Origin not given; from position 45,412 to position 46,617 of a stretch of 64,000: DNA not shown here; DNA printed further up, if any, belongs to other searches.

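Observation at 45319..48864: ycaO-tfuA thioamidation operon extended by a HycI-like endopeptidase and a Gly-loop protein, with a converging GG-terminated ThiS/MoaD-like sulfur-carrier gene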

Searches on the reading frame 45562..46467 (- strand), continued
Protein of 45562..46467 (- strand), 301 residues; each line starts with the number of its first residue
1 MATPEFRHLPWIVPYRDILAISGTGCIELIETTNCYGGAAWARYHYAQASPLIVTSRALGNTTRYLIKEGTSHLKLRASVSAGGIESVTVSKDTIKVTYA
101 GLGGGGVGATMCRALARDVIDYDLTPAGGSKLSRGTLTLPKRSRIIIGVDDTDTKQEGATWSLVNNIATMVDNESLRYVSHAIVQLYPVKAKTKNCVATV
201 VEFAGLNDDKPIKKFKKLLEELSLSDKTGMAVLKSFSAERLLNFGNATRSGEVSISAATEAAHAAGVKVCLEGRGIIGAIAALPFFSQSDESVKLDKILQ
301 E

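Call 43: find_encoding_contigs(protein=P0114, flank=8000, max_places=1)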
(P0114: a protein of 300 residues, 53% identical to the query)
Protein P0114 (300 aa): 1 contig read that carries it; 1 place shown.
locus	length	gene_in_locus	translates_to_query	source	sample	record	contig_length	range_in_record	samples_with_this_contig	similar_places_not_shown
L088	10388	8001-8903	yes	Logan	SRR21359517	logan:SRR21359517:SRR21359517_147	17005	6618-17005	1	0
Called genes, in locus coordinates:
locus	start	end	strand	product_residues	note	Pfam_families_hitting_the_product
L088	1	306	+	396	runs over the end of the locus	PF25145:NfeD1b_N, PF24961:NfeD_membrane, PF01957:NfeD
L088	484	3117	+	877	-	PF14551:MCM_N (faint), PF17207:MCM_OB, PF00493:MCM, PF14890:Intein_splicing, PF00493:MCM, PF17855:MCM_lid, PF21100:WHD_MCM (weak), PF21120:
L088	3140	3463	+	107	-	PF04242:DUF424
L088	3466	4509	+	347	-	PF04981:NMD3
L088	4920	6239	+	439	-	PF01751:Toprim, PF13155:Toprim_2 (weak), PF13662:Toprim_4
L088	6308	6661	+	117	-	PF01981:PTH2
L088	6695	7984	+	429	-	PF01142:TruD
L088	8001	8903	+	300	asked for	PF22641:TiaS_TCKD, PF08489:TiaS_FLD (weak)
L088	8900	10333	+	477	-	PF02775:TPP_enzyme_C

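Call 44: find_encoding_contigs(protein=P0120, flank=8000, max_places=1)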
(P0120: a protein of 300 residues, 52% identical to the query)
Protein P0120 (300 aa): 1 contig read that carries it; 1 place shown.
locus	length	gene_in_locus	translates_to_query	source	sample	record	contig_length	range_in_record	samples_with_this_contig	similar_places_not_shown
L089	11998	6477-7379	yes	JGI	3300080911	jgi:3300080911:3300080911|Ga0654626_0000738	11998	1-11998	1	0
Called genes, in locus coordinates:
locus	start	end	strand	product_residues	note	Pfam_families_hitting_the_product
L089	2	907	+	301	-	?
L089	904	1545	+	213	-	PF17855:MCM_lid, PF21100:WHD_MCM (weak), PF21120:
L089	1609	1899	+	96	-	PF04242:DUF424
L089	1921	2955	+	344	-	PF04981:NMD3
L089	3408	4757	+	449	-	PF01751:Toprim, PF13155:Toprim_2 (weak), PF13662:Toprim_4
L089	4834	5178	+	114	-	PF01981:PTH2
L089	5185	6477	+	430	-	PF01142:TruD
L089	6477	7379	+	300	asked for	PF22641:TiaS_TCKD, PF08489:TiaS_FLD (faint)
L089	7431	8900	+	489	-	PF02775:TPP_enzyme_C (weak)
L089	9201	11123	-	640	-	PF02784:Orn_Arg_deC_N, PF17810:Arg_decarb_HB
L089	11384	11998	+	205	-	?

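Call 45: predict_structure(alignment_id=A1)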
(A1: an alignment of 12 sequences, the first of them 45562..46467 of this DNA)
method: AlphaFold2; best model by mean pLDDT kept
length: 301 residues; sequences in the alignment: 12
mean_pLDDT: 84.4   pTM: 0.83
mean pLDDT of the five models: 84.4, 82.8, 80.4, 80.0, 76.8
residues with pLDDT >= 90: 156; 70-90: 98; 50-70: 29; < 50: 18
segments of 3 or more residues with pLDDT < 50: 190-195, 295-301
pLDDT, mean of each block of 10 residues (from residue 1): 65 90 93 88 92 91 94 89 93 95 73 91 76 89 94 58 89 92 72 62 89 94 88 91 88 89 95 90 78 48 39
secondary structure, 60 per line:
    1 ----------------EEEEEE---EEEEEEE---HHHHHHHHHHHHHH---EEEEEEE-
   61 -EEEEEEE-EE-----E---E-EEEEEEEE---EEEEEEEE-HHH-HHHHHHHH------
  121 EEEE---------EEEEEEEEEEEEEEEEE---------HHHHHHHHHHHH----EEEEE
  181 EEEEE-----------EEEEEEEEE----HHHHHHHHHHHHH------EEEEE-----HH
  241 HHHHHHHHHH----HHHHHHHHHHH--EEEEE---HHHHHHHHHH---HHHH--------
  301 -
elements in order: E17-22 E26-32 H36-49 E53-59 E62-68 E83-90 E94-101 H107-114 E121-124 E134-150 H160-171 E176-185 E197-205 H210-222 E229-233 H239-250 H255-265 E268-272 H276-285 H289-292

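Call 59: search_protein_representatives(alignment_id=A1)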
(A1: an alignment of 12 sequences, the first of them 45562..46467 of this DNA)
Query: 12 sequences, 299 profile positions. Proteins with E-value up to 0.001 (for the whole library): 210; up to 1e-10: 146; up to 1e-30: 63. The best 150 are listed.
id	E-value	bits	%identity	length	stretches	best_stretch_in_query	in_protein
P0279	4.6e-126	436.5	-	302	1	9-294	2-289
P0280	7.7e-125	432.4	-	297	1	7-296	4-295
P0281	8.8e-100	350.2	-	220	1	75-296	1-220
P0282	1.9e-98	345.8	-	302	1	7-296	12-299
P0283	3.6e-97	341.6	-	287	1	17-297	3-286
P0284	4.4e-84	298.6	-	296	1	9-296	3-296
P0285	3.1e-78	279.4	-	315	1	7-295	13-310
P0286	1.2e-77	277.5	-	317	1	7-296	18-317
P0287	1.7e-77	277.0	-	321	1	7-296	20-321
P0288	8.8e-77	274.7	-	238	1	64-296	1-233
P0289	1.3e-75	270.8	-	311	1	6-296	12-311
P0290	7.4e-72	258.5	-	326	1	5-296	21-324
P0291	1.5e-70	254.2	-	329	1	8-294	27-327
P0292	5.5e-66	239.2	-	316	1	7-296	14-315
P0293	1.2e-65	238.1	-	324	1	6-296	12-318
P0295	8.8e-63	228.7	-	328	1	4-291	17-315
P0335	2.6e-33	131.9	-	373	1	9-293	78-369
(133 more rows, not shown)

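Call 60: find_encoding_contigs(protein=P0290, flank=8000, max_places=2)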
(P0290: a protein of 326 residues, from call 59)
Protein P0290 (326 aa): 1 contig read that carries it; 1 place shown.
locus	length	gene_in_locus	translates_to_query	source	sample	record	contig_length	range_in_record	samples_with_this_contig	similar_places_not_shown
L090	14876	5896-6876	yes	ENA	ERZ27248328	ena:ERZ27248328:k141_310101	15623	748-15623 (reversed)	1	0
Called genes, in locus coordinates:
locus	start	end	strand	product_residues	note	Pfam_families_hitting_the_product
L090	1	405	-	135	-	?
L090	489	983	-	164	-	PF18765:Polbeta (weak)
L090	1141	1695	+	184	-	-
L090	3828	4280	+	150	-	PF00293:NUDIX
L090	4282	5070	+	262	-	PF01261:AP_endonuc_2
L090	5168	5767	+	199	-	PF13404:HTH_AsnC-type, PF13412:HTH_24, PF01047:MarR (weak)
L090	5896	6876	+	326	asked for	PF22641:TiaS_TCKD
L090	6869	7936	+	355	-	PF04055:Radical_SAM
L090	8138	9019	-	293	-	PF01385:OrfB_IS605 (weak), PF07282:Cas12f1-like_TNB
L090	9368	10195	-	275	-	PF02361:CbiQ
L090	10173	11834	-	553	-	PF00005:ABC_tran, PF02463:SMC_N (faint), PF13191:AAA_16 (faint), PF13401:AAA_22 (faint), PF13476:AAA_23 (faint), PF13555:AAA_29 (faint), PF13304:AAA_21 (weak), PF00005:ABC_tran, +1 more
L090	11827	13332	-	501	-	-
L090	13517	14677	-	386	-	PF00266:Aminotran_5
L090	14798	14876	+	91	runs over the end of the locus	-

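Call 61: find_encoding_contigs(protein=P0285, flank=8000, max_places=1)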
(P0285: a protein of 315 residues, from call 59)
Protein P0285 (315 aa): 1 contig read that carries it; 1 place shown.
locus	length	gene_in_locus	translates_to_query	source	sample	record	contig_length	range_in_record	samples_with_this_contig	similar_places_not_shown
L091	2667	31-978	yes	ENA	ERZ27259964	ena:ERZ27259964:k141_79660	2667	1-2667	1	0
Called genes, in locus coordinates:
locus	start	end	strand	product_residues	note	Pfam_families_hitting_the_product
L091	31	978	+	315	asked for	PF22641:TiaS_TCKD, PF08489:TiaS_FLD (weak)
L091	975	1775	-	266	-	PF00142:Fer4_NifH, PF01656:CbiA, PF10609:ParA (faint), PF13614:AAA_31 (faint)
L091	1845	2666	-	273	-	?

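Call 62: find_encoding_contigs(protein=P0295, flank=8000, max_places=1)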
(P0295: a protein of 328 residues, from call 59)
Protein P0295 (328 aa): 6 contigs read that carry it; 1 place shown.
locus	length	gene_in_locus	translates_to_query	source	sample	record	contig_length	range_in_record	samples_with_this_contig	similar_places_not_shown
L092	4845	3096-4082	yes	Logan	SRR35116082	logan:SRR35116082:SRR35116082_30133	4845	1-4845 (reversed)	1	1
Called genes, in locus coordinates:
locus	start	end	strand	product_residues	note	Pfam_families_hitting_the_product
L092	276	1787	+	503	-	PF02934:GatB_N, PF02637:GatB_Yqey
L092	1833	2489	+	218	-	-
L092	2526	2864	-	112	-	-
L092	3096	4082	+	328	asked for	PF22641:TiaS_TCKD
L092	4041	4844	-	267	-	?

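Call 63: find_encoding_contigs(protein=P0335, flank=8000, max_places=1)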
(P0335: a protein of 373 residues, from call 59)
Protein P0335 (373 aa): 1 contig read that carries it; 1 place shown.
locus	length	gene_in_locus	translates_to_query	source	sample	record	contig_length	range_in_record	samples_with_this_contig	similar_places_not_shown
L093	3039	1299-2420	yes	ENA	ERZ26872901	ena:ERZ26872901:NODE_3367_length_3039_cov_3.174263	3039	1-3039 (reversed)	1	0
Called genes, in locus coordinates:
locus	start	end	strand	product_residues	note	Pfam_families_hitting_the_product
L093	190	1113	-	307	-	PF00070:Pyr_redox (faint), PF01266:DAO (weak), PF01494:FAD_binding_3 (weak), PF01946:Thi4 (weak), PF07992:Pyr_redox_2, PF12831:FAD_oxidored, PF13450:NAD_binding_8 (weak), PF13738:Pyr_redox_3, +3 more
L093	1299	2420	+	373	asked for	PF22641:TiaS_TCKD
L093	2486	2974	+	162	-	-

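Call 64: search_solved_structures(query=A1, max_evalue=1, show_alignments=2)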
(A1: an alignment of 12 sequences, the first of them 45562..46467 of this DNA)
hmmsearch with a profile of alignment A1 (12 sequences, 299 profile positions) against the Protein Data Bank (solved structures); distinct sequences matched with E-value up to 1: 8.
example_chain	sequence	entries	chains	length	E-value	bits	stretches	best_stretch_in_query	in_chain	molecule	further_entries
3u02_A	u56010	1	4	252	1.1e-06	31.3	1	147-286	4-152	Putative transcription-associated protein TFIIS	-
3au7_A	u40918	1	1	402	0.00094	21.7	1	138-284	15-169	Putative uncharacterized protein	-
3amt_A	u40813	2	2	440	0.0011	21.4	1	139-284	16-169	Putative uncharacterized protein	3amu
4rvz_Z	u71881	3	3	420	0.0072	18.8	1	145-284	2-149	tRNA(Ile2) 2-agmatinylcytidine synthetase TiaS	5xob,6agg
7am6_A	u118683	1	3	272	0.32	13.4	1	80-165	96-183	Subtilisin BPN'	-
7am7_A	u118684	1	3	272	0.33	13.3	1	80-165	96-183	Subtilisin BPN'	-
9hat_AA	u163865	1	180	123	0.84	12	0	88-124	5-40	Capsid protein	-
6df3_C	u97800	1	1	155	0.97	11.8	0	163-259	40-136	Interleukin-24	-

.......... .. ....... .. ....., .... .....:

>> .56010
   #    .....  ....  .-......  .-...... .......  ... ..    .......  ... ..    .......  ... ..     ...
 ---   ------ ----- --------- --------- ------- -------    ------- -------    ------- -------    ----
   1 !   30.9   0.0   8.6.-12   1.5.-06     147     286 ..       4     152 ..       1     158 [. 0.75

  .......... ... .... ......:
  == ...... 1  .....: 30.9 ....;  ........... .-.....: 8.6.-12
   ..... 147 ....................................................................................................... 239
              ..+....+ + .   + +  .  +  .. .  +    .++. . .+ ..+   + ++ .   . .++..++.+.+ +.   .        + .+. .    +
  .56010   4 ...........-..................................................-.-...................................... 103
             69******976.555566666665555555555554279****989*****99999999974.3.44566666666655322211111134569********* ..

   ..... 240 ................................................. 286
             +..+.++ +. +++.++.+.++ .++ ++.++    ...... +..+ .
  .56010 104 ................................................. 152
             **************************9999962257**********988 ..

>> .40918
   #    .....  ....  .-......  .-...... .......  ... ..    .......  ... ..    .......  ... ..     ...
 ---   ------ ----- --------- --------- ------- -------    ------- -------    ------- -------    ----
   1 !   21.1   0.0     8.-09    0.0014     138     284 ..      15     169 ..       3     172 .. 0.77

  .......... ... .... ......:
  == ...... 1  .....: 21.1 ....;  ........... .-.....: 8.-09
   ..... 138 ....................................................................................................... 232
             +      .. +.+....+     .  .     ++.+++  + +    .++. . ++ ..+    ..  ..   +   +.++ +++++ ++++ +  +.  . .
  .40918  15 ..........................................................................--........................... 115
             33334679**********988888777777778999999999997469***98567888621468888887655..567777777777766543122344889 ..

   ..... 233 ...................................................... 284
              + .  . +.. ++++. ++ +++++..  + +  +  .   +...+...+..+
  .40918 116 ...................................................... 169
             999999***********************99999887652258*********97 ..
